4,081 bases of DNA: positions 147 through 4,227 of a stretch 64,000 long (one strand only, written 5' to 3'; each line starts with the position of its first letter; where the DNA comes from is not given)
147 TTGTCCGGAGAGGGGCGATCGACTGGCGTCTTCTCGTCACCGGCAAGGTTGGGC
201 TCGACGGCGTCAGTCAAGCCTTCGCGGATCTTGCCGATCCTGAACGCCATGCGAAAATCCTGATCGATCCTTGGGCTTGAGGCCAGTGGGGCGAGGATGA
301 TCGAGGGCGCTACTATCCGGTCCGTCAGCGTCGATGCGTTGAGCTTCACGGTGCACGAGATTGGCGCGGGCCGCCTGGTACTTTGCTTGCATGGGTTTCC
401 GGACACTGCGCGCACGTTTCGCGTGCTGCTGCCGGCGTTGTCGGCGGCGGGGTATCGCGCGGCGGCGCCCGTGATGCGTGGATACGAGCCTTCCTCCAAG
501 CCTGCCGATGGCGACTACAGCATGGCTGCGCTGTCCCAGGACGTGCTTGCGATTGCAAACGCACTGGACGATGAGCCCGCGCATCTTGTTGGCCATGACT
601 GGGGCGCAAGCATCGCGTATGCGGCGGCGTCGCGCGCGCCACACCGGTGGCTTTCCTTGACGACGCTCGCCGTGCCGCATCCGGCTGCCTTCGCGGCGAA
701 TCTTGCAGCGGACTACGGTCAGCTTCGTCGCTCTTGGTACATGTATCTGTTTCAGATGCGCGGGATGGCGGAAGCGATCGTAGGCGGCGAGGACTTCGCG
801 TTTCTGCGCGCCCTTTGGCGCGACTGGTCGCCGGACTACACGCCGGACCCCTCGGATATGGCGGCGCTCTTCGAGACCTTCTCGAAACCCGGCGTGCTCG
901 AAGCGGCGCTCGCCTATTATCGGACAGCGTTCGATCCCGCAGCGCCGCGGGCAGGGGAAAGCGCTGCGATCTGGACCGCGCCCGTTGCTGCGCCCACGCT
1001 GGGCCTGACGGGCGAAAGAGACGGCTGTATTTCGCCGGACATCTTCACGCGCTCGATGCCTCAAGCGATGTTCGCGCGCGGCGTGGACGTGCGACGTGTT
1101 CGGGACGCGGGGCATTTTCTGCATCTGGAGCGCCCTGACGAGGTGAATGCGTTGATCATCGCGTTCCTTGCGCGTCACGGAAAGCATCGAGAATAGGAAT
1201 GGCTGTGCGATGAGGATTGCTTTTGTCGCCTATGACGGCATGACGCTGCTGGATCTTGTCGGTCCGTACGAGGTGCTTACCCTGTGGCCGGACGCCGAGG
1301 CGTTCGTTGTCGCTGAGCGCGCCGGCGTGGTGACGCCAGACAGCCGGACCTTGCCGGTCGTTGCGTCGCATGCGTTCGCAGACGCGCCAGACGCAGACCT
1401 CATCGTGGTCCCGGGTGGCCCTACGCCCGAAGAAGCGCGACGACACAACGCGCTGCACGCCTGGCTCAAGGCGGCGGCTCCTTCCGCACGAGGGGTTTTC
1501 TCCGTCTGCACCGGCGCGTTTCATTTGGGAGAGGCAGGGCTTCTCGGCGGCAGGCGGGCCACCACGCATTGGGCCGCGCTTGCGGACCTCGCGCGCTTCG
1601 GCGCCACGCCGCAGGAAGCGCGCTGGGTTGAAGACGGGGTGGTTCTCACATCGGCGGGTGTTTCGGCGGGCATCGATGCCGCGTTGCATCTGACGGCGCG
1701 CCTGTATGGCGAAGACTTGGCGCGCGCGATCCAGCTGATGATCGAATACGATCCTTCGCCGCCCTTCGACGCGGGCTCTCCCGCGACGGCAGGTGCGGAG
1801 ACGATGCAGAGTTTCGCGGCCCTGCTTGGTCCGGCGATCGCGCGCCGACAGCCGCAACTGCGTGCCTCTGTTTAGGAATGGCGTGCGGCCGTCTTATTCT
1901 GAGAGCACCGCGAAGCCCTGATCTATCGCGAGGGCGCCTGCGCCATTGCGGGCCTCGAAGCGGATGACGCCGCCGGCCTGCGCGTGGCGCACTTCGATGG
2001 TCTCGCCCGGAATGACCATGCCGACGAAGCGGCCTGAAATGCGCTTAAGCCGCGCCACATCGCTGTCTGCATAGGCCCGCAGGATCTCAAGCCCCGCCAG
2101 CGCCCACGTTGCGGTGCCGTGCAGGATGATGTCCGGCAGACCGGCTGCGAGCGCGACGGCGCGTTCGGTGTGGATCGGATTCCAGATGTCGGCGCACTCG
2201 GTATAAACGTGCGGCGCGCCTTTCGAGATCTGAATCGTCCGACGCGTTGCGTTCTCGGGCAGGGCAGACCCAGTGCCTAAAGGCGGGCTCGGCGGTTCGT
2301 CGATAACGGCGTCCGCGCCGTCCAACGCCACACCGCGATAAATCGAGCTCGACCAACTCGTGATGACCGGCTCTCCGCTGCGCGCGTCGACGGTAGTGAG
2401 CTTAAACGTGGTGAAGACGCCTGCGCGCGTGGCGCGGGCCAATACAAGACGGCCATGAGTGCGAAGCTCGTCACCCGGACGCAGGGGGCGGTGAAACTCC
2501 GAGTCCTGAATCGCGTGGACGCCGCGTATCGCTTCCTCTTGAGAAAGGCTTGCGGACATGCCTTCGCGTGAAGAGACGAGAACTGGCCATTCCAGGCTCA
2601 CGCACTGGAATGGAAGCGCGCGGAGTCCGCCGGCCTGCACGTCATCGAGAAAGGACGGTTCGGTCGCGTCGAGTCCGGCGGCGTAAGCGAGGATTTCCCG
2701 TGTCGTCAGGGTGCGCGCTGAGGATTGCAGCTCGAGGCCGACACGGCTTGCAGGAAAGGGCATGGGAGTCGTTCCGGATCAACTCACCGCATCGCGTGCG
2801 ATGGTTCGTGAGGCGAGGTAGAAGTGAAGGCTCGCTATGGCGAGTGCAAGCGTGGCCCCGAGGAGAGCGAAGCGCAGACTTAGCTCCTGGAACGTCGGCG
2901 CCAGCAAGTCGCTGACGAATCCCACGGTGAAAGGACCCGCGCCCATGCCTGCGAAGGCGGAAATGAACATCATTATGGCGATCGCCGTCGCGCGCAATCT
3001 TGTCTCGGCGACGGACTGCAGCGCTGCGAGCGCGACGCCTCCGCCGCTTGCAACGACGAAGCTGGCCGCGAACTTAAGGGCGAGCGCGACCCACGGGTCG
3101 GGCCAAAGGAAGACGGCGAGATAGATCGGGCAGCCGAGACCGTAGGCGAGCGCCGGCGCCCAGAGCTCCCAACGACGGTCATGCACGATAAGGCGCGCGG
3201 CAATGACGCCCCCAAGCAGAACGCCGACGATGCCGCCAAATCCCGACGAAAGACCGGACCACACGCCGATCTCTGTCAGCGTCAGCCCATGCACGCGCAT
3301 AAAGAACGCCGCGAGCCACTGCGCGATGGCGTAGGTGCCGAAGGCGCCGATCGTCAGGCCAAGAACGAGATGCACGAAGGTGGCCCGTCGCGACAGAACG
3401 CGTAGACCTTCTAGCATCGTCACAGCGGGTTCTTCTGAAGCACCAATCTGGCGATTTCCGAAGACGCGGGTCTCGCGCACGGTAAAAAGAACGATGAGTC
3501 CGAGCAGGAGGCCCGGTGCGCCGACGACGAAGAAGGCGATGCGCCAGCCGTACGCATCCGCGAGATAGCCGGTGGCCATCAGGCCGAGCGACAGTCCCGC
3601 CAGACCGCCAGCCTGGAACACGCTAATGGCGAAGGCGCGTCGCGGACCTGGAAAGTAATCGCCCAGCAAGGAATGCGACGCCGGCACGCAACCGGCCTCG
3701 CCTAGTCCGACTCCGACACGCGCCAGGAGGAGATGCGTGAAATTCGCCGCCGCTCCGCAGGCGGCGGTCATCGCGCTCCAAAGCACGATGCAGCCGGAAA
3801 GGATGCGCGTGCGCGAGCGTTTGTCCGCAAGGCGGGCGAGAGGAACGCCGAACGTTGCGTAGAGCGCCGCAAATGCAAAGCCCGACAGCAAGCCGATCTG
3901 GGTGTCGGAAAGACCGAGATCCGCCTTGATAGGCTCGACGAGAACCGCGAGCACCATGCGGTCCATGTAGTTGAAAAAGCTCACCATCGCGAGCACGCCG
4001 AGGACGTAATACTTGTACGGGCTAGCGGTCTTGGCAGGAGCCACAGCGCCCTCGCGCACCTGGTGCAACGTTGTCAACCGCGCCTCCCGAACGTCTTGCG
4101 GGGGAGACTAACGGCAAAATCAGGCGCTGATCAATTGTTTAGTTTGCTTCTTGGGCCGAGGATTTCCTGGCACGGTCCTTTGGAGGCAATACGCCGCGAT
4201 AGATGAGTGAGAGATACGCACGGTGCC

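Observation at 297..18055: Peroxisome-like alpha/beta-oxidation toolkit with a TonB-dependent receptor: candidate pathway for a methyl-branched or isoprenoid lipid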

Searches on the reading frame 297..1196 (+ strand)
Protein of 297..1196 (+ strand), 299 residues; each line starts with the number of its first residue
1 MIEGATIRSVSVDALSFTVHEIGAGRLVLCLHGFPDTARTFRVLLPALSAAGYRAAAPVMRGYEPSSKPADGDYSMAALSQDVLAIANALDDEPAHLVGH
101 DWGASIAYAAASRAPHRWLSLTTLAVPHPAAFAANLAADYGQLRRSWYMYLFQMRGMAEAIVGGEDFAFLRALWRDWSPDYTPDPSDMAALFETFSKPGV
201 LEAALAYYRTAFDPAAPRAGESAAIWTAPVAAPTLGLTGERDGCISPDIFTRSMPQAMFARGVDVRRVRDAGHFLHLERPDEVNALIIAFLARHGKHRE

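Call 3: search_protein_families(library=pfam, proteins=[window:297-1196:+], max_evalue=0.01)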
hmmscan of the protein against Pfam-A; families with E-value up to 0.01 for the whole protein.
window:297-1196:+ (299 aa): 4 families
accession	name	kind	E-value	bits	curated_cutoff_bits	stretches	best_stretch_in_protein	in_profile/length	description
PF00561.26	Abhydrolase_1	-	1.4e-25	90.8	25.8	1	27-280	2-245/245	alpha/beta hydrolase fold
PF12697.13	Abhydrolase_6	-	3.7e-19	70.7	26.3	1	28-285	1-216/217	Alpha/beta hydrolase family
PF12146.15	Hydrolase_4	-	0.00019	21.3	27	1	27-119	6-102/239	Serine aminopeptidase, S33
PF00975.26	Thioesterase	-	0.0031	18.2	26.4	1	29-129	4-105/226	Thioesterase domain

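Call 6: search_protein_families(library=ncbifam, proteins=[window:297-1196:+], max_evalue=0.001)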
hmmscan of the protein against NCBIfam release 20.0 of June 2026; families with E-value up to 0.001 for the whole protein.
window:297-1196:+ (299 aa): 18 families
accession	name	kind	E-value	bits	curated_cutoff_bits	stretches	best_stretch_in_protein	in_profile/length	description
NF004514.1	PRK05855.1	equivalog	1.3e-22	80.1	455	1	10-294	5-290/578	SDR family oxidoreductase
NF011457.0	PRK14875.1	equivalog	4e-17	62.3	307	1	7-135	112-237/372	acetoin dehydrogenase dihydrolipoyllysine-residue acetyltransferase subunit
NF002938.0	PRK03592.1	equivalog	7.7e-17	61.5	241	1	7-296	12-294/298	haloalkane dehalogenase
NF002043.0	PRK00870.1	subfamily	4.7e-16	59.1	265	1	24-122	45-144/302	haloalkane dehalogenase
TIGR03056.1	bchO_mg_che_rel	equivalog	8.4e-16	57.8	172.55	1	7-115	8-117/278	alpha/beta fold hydrolase BchO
NF051488.1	bifunc_PcaDC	exception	6.1e-12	45.4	390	1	39-125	26-110/375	bifunctional 3-oxoadipate enol-lactonase/4-carboxymuconolactone decarboxylase PcaDC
TIGR02427.1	protocat_pcaD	equivalog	2e-10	40.5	255.85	1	230-291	192-250/251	3-oxoadipate enol-lactonase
TIGR03695.1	menH_SHCHC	equivalog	3.8e-09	36.4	208.55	1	26-119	3-97/252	2-succinyl-6-hydroxy-2,4-cyclohexadiene-1-carboxylate synthase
NF002873.0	PRK03204.1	equivalog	8.2e-09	35.2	466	1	22-116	31-124/286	haloalkane dehalogenase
TIGR03611.1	RutD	equivalog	2.8e-06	26.9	238.5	1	31-123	19-110/258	pyrimidine utilization protein D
NF050089.1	i_nPHAscl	equivalog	3.3e-06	26.4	300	1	23-121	16-112/288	intracellular short-chain-length polyhydroxyalkanoate depolymerase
NF051487.1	bifunc_PcaCD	exception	1.2e-05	24.6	430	0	9-119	152-264/413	bifunctional 4-carboxymuconolactone decarboxylase/3-oxoadipate enol-lactonase PcaCD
NF053684.1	esterase_mleBCA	exception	2.6e-05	23.5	570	1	68-126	69-127/281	BCA family alpha/beta fold macrolide esterase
NF045632.1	hydroxlase_HsaD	equivalog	5.3e-05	22.3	400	0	4-121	11-132/290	4,5:9,10-diseco-3-hydroxy-5,9,17-trioxoandrosta-1(10),2-diene-4-oate hydrolase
NF033124.1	estX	equivalog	6.4e-05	22.2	600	1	65-128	66-129/280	macrolide esterase EstX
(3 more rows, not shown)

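Call 29: find_encoding_contigs(protein=window:297-1196:+, flank=10000, max_places=3)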
Protein window:297-1196:+ (299 aa): 1 contig read that carries it; 1 place shown.
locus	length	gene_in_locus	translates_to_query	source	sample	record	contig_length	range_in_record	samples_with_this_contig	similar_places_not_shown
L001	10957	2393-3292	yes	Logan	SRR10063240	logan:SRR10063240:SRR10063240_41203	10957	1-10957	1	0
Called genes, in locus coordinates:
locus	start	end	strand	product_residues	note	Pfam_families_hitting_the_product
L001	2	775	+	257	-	?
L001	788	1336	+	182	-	PF12973:Cupin_7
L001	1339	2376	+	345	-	PF08240:ADH_N, PF16912:Glu_dehyd_C (weak), PF00107:ADH_zinc_N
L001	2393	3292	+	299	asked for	PF00561:Abhydrolase_1, PF12697:Abhydrolase_6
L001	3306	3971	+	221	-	PF01965:DJ-1_PfpI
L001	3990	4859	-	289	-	PF13452:FAS1_DH_region, PF01575:MaoC_dehydratas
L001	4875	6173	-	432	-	PF07690:MFS_1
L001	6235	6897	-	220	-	PF00440:TetR_N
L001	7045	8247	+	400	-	PF00108:Thiolase_N, PF02803:Thiolase_C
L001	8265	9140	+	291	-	PF05721:PhyH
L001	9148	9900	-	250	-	PF00596:Aldolase_II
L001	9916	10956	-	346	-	?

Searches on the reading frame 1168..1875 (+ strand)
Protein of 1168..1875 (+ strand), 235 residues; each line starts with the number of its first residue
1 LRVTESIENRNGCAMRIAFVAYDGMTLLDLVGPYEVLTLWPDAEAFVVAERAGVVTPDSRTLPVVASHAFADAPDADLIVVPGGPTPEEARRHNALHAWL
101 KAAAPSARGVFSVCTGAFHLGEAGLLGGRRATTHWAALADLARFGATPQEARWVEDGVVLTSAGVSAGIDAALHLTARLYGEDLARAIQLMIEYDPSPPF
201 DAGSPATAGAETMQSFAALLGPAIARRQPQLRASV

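Call 3: search_protein_families(library=pfam, proteins=[window:1168-1875:+], max_evalue=0.01)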
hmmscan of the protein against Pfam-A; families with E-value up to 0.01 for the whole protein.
window:1168-1875:+ (235 aa): 1 family
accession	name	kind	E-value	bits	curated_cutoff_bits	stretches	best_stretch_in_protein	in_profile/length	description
PF01965.30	DJ-1_PfpI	-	4.4e-24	85.6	26.6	1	15-175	1-162/165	DJ-1/PfpI family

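Call 6: search_protein_families(library=ncbifam, proteins=[window:1168-1875:+], max_evalue=0.001)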
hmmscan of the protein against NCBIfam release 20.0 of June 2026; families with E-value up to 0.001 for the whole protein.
window:1168-1875:+ (235 aa): 5 families
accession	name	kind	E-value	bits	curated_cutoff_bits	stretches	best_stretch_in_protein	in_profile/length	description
NF006902.0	PRK09393.1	equivalog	7e-23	81.3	425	1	60-188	61-191/327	transcriptional regulator FtrA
NF052371.1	TransRegGbdRPseu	equivalog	6.4e-18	64.9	480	1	49-195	56-203/365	choline metabolism transcriptional regulator GbdR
TIGR01383.1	not_thiJ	equivalog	5e-11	42.6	131.25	1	58-188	44-177/180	DJ-1 family glyoxalase III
TIGR01382.1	PfpI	subfamily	4.3e-10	39.4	139.05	1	21-162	6-151/169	DJ-1/PfpI/YhbO family deglycase/protease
NF040823.1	deglyc_PfpI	equivalog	1.2e-08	35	330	1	15-167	1-148/166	deglycase PfpI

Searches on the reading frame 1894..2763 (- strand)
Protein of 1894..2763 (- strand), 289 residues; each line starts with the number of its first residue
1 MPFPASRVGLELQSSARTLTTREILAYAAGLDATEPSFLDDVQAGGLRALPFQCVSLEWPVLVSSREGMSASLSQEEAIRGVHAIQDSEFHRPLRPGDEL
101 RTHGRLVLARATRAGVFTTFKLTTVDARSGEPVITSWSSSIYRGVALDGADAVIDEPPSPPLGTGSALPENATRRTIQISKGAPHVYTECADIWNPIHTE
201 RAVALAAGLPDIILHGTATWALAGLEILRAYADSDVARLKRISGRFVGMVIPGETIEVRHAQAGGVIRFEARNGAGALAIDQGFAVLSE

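Call 3: search_protein_families(library=pfam, proteins=[window:1894-2763:-], max_evalue=0.01)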
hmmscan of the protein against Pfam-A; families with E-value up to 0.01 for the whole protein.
window:1894-2763:- (289 aa): 3 families
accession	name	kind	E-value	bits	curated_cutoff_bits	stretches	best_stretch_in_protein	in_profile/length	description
PF01575.25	MaoC_dehydratas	-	1.4e-17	63.9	27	1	194-274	33-113/123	MaoC like domain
PF13452.11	FAS1_DH_region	-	5.5e-09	36.7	22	1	8-135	3-131/132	FAS1-like, dehydratase domain region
PF22622.2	MFE-2_hydrat-2_N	-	0.0013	19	27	1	20-144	4-130/130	MFE-2 hydratase 2 N-terminal domain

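Call 6: search_protein_families(library=ncbifam, proteins=[window:1894-2763:-], max_evalue=0.001)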
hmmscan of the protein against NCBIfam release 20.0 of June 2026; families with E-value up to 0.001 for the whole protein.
window:1894-2763:- (289 aa): 3 families
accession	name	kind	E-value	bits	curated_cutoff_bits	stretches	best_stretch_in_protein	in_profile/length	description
NF040620.1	fused_HadA_HadB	exception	4.4e-11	42.8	350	1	174-251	207-282/329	fused (3R)-hydroxyacyl-ACP dehydratase subunits HadA/HadB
NF010246.0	PRK13693.1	equivalog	0.00049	20.1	203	0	167-250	14-91/142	(3R)-hydroxyacyl-ACP dehydratase subunit HadB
NF040624.1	HadA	equivalog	0.00086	19.6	180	0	80-141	76-136/144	(3R)-hydroxyacyl-ACP dehydratase subunit HadA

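Call 37: search_solved_structures(query=window:1894-2763:-, max_evalue=0.00001)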
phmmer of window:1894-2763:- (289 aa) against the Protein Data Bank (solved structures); distinct sequences matched with E-value up to 0.00001: 11.
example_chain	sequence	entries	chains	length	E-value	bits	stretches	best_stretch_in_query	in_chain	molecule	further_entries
1s9c_A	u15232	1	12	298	4.2e-13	52.1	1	166-281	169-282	Peroxisomal multifunctional enzyme type 2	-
2cdh_S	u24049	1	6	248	1.5e-12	50.4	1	187-281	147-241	DEHYDRATASE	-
3kh8_A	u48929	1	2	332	1.2e-10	44.1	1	19-286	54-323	MaoC-like dehydratase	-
3oml_A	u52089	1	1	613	2.7e-09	39.7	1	75-269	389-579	Peroxisomal Multifunctional Enzyme Type 2, CG3415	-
7mku_A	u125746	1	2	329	1.7e-08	37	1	187-257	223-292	Enoyl-CoA hydratase 2, peroxisomal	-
4v58_G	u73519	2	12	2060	3.6e-06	29.4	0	186-282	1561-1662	FATTY ACID SYNTHASE BETA SUBUNITS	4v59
7q5s_B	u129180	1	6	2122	3.7e-06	29.3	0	183-265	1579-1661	3-hydroxyacyl-[acyl-carrier-protein] dehydratase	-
1pn2_A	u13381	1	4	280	3.9e-06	29.3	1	112-270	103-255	Peroxisomal hydratase-dehydrogenase-epimerase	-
3khp_A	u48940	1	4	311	4.4e-06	29.1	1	68-277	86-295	MaoC family protein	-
6u5v_B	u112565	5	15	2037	4.6e-06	29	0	169-273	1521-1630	Fatty acid synthase subunit beta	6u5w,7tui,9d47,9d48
5i7n_A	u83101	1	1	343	5.2e-06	28.9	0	163-232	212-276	MaoC-like dehydratase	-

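Call 74: search_solved_structures(query=window:1894-2763:-, max_evalue=1e-8, show_alignments=3)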
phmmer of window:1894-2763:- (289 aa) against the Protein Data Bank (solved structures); distinct sequences matched with E-value up to 1e-8: 4.
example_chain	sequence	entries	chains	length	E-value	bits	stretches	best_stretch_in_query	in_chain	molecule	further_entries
1s9c_A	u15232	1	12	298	4.2e-13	52.1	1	166-281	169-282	Peroxisomal multifunctional enzyme type 2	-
2cdh_S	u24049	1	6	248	1.5e-12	50.4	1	187-281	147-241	DEHYDRATASE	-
3kh8_A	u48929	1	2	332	1.2e-10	44.1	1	19-286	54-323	MaoC-like dehydratase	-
3oml_A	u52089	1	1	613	2.7e-09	39.7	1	75-269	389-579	Peroxisomal Multifunctional Enzyme Type 2, CG3415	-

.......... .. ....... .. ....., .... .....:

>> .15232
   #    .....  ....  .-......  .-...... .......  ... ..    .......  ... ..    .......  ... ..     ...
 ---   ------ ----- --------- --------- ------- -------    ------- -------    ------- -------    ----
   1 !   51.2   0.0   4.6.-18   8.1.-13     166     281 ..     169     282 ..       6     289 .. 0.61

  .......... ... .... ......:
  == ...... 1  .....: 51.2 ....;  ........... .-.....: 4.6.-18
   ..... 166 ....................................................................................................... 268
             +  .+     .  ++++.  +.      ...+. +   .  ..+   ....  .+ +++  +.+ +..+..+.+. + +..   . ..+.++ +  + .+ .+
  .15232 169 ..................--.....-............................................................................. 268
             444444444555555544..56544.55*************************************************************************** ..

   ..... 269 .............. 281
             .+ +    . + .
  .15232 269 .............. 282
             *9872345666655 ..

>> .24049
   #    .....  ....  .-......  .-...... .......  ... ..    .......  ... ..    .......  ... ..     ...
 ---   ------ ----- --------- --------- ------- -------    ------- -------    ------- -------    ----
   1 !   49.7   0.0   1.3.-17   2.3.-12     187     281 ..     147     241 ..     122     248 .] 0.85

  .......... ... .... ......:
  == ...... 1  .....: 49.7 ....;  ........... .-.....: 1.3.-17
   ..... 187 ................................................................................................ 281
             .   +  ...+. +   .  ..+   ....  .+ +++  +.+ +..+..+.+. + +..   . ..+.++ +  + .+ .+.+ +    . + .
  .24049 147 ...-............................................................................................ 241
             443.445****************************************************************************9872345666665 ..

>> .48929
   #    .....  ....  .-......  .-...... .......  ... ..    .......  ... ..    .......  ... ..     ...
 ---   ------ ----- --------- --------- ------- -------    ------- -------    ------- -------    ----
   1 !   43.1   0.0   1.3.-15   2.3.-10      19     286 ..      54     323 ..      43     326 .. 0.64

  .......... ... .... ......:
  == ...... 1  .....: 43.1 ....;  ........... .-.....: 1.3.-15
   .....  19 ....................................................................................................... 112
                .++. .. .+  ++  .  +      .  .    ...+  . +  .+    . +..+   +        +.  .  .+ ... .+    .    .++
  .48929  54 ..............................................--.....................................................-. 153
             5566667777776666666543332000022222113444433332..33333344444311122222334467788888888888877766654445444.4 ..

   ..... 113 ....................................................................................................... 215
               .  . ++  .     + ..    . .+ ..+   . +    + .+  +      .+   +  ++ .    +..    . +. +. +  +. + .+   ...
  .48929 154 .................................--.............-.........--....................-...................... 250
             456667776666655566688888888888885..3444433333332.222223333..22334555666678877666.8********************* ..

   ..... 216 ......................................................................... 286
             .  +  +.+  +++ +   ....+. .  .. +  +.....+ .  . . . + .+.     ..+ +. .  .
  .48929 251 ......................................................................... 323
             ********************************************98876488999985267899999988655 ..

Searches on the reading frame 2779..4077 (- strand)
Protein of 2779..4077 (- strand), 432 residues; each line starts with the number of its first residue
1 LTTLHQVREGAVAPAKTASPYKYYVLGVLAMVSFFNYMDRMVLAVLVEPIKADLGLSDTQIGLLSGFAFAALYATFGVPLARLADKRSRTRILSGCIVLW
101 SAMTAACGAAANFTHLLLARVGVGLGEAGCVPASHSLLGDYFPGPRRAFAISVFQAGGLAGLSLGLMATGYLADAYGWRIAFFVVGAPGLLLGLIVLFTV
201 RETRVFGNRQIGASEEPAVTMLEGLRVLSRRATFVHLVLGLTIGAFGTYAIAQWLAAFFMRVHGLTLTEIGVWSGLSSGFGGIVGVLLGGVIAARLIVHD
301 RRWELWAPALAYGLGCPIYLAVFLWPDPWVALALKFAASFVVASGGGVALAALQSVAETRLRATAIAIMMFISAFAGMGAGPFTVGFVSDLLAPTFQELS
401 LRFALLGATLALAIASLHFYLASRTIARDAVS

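Call 3: search_protein_families(library=pfam, proteins=[window:2779-4077:-], max_evalue=0.01)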
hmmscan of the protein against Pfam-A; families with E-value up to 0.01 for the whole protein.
window:2779-4077:- (432 aa): 2 families
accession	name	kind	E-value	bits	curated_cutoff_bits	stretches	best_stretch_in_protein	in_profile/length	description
PF07690.21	MFS_1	-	1e-45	156.6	33.4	1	29-378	1-344/347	Major Facilitator Superfamily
PF03137.26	OATP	-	0.0012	17.7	25.8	1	220-299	281-360/545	Organic Anion Transporter Polypeptide (OATP) family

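Call 6: search_protein_families(library=ncbifam, proteins=[window:2779-4077:-], max_evalue=0.001)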
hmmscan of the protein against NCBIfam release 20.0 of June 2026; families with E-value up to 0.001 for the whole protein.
window:2779-4077:- (432 aa): 26 families (the best 25 are shown)
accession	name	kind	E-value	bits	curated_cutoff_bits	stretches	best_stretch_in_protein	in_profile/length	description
TIGR00893.1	2A0114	subfamily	2.6e-33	115.6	395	1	32-390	2-372/399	D-galactonate transporter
TIGR00895.1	2A0115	subfamily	2.2e-28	99.3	418.55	1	17-210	10-202/398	aromatic acid/H+ symport family MFS transporter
TIGR00881.1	2A0104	subfamily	5.1e-17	62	407.75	1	35-388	6-369/379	phosphoglycerate transporter protein PgtP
TIGR00711.1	efflux_EmrB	subfamily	1.2e-16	60.5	230.2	1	26-204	4-181/485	DHA2 family efflux MFS transporter permease subunit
TIGR00880.1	2_A_01_02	superfamily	1.5e-15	57.5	131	1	69-203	6-141/141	multidrug resistance protein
TIGR02332.1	HpaX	equivalog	1.9e-13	50.3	615.4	1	29-204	13-193/412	4-hydroxyphenylacetate permease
NF008963.0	PRK12307.1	equivalog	4.6e-13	49.1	637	1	34-296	28-293/426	MFS transporter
NF008586.0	PRK11551.1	equivalog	6.7e-13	48.4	410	1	23-387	14-366/406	3-(3-hydroxy-phenyl)propionate transporter MhpT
NF053517.1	HbztTptrPcaK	equivalog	1.5e-12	47.3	770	1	16-204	11-198/437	4-hydroxybenzoate transporter PcaK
TIGR00891.1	2A0112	subfamily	2.1e-12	46.8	552.9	1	22-377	12-377/405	sialate:H+ symport family MFS transporter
NF000391.1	EmrB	exception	5e-12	45.2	925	1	28-203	15-191/501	multidrug efflux MFS transporter permease subunit EmrB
TIGR00894.1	2A0114euk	subfamily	2.9e-11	42.6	626.45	1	59-286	77-315/465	Na(+)-dependent inorganic phosphate cotransporter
NF000031.1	MFS_efflux_LmrA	exception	5.8e-11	41.8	850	1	21-196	28-203/484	lincomycin efflux MFS transporter Lmr(A)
NF052222.1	UridTportUriT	equivalog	7.6e-11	41.7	600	1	26-205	13-190/463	uridine transporter UriT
NF007372.0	PRK09874.1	equivalog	1.1e-10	41.3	571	1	63-286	54-272/408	multidrug efflux MFS transporter MdtG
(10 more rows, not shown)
